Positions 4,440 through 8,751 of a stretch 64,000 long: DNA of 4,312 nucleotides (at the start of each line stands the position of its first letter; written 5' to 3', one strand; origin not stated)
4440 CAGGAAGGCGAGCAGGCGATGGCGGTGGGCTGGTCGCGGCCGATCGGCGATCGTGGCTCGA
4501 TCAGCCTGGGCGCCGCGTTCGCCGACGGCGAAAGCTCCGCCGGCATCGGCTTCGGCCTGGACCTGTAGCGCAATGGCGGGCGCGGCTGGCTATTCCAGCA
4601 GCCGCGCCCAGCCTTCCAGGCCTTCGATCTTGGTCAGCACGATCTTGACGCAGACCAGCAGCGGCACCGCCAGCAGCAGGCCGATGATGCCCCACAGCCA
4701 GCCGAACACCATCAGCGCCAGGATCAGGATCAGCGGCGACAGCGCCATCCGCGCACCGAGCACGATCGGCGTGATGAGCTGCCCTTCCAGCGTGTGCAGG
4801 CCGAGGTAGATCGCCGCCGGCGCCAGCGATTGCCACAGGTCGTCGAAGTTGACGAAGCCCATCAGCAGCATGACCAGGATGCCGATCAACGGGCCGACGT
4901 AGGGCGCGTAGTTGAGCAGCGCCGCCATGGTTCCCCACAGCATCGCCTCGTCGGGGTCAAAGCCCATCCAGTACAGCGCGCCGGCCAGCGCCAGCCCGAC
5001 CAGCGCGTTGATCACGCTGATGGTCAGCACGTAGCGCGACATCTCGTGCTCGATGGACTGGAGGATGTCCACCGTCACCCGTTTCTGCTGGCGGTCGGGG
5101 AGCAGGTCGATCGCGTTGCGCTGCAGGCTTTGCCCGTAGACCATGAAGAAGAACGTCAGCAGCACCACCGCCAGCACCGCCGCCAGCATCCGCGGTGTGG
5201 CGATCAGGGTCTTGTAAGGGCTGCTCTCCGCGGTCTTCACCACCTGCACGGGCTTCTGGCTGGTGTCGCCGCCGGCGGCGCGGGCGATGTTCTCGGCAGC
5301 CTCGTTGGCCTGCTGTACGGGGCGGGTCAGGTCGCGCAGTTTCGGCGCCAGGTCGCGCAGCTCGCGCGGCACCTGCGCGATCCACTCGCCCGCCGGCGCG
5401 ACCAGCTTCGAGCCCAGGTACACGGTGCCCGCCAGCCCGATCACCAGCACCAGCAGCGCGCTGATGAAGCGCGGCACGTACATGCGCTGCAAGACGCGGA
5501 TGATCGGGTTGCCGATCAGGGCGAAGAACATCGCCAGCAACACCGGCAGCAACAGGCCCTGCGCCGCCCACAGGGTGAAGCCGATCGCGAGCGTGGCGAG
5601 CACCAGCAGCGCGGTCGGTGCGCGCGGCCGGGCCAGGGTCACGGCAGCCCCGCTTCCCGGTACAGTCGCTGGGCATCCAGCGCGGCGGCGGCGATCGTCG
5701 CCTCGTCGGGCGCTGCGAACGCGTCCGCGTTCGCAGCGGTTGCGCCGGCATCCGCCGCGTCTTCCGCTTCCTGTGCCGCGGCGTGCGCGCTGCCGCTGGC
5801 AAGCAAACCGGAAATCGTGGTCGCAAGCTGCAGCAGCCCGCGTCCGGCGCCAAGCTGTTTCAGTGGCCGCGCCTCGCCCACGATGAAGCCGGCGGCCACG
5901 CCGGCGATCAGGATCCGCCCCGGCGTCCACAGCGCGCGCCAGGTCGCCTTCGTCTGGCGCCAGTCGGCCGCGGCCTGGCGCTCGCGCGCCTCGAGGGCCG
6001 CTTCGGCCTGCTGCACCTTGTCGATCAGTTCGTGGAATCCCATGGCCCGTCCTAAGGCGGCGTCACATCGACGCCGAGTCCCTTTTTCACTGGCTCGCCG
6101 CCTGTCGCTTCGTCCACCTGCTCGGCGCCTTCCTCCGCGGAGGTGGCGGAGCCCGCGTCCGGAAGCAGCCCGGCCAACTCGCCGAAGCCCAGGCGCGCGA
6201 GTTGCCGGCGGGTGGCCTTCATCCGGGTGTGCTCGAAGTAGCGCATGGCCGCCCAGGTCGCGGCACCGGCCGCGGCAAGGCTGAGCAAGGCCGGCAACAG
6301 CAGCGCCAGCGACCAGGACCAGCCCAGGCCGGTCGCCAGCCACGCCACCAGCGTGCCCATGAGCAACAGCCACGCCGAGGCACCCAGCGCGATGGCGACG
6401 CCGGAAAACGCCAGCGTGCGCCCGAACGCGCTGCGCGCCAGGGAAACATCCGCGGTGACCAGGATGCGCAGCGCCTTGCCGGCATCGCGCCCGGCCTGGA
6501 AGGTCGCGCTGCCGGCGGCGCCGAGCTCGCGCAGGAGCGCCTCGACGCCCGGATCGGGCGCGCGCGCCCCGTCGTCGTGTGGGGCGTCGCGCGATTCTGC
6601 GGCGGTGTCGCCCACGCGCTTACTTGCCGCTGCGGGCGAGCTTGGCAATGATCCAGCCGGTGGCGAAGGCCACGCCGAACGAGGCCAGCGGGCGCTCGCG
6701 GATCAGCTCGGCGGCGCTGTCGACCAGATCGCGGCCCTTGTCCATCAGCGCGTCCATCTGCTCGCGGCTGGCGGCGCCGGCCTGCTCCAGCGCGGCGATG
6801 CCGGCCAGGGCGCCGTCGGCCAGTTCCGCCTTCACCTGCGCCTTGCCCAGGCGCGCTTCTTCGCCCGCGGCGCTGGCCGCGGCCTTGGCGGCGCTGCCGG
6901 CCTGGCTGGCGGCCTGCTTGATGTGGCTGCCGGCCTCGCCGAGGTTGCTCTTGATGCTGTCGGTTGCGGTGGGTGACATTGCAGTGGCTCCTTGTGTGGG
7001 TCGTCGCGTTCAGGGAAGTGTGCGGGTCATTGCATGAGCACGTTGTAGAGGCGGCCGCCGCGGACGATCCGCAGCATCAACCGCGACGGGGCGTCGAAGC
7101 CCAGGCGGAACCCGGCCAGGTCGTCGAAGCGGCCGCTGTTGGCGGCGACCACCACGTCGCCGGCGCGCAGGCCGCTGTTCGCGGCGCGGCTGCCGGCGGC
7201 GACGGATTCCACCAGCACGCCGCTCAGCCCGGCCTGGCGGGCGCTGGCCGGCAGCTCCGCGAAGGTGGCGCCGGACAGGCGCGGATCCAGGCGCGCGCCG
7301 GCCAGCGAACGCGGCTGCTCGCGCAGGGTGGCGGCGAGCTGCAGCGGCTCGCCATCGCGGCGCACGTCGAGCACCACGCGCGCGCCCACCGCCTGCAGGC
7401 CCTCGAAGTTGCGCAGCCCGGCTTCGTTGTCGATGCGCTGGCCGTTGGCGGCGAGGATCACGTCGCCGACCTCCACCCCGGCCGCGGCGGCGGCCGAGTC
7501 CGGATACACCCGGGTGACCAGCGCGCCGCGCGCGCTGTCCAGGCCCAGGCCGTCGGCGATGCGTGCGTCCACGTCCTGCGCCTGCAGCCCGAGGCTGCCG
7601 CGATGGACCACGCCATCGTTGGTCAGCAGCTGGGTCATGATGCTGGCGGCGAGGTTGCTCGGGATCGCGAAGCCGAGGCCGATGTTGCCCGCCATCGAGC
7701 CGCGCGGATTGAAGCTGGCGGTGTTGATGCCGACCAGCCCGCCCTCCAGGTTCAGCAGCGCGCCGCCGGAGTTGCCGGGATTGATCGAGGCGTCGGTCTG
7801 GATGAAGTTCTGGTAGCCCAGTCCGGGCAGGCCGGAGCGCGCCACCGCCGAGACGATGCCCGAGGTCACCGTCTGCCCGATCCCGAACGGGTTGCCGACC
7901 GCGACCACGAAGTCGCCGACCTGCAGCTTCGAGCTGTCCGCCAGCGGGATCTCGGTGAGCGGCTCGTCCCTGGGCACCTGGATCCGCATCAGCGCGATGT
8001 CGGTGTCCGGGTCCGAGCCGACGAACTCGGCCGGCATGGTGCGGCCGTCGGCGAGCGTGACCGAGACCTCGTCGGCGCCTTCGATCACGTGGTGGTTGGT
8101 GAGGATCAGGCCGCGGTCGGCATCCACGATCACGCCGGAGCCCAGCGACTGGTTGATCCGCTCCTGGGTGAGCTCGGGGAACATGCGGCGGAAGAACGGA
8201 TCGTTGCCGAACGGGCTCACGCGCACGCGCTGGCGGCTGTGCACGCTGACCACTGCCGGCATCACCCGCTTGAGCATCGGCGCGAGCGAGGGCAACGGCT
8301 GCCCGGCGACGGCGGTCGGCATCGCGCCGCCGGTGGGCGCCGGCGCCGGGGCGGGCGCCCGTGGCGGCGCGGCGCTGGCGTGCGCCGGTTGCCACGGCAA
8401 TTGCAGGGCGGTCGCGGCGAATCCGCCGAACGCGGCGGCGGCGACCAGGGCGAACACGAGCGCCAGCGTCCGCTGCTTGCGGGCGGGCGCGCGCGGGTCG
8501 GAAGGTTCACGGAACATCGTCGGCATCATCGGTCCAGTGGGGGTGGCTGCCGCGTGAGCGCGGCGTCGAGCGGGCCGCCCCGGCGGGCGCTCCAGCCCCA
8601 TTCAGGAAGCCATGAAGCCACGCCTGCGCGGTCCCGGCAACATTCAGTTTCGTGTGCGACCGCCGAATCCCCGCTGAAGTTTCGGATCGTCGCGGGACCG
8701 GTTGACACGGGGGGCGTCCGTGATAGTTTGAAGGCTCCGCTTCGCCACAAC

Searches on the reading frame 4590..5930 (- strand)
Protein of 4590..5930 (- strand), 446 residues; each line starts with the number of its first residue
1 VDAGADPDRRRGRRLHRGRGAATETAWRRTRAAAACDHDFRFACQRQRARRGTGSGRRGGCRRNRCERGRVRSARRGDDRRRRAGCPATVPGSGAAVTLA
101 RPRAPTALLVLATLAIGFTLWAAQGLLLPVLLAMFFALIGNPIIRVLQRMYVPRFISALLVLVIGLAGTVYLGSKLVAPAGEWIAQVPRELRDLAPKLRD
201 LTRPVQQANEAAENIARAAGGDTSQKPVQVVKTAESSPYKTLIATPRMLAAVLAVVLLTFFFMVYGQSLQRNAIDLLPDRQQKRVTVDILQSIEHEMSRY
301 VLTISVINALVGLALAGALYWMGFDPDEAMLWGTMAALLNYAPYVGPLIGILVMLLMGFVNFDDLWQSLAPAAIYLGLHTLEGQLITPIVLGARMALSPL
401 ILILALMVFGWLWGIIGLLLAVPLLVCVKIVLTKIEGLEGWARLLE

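Call 84: search_protein_families(library=pfam, proteins=[window:4590-5930:-], max_evalue=0.00001)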
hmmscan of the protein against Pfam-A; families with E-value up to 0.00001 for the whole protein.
window:4590-5930:- (446 aa): 1 family
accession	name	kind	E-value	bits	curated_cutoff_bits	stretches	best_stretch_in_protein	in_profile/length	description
PF01594.21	AI-2E_transport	-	3.5e-47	161.6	34.3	1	108-434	2-325/327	AI-2E family transporter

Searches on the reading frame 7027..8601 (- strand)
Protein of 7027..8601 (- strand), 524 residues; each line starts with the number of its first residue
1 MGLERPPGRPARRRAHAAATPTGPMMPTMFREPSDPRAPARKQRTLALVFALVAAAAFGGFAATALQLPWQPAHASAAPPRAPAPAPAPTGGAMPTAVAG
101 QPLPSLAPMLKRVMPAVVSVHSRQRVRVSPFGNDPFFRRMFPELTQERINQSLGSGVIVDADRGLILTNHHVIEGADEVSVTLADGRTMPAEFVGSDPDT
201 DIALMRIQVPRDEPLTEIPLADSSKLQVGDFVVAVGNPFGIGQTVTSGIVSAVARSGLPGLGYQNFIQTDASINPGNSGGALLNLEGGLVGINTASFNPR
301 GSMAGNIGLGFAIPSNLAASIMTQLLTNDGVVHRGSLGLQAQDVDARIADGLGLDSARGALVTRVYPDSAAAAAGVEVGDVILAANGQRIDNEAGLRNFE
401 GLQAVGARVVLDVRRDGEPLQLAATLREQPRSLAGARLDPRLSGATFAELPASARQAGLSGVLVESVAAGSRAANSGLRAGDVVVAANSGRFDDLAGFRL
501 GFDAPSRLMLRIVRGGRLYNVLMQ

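Call 84: search_protein_families(library=pfam, proteins=[window:7027-8601:-], max_evalue=0.00001)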
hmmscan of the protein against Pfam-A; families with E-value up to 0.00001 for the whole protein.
window:7027-8601:- (524 aa): 5 families
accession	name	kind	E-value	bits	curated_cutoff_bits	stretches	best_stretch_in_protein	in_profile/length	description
PF13365.12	Trypsin_2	-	1.2e-34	120.6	27.6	1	154-292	1-144/144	Trypsin-like peptidase domain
PF00089.32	Trypsin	-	4.8e-18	66.2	20.6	1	152-315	25-213/220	Trypsin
PF17820.7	PDZ_6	-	5.7e-17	61.6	27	1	362-415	2-54/54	PDZ domain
PF13180.12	PDZ_2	-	1e-16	61.4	27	1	335-425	1-79/80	PDZ domain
PF00595.29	PDZ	-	4.9e-15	56.1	23.2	1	334-409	9-76/81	PDZ domain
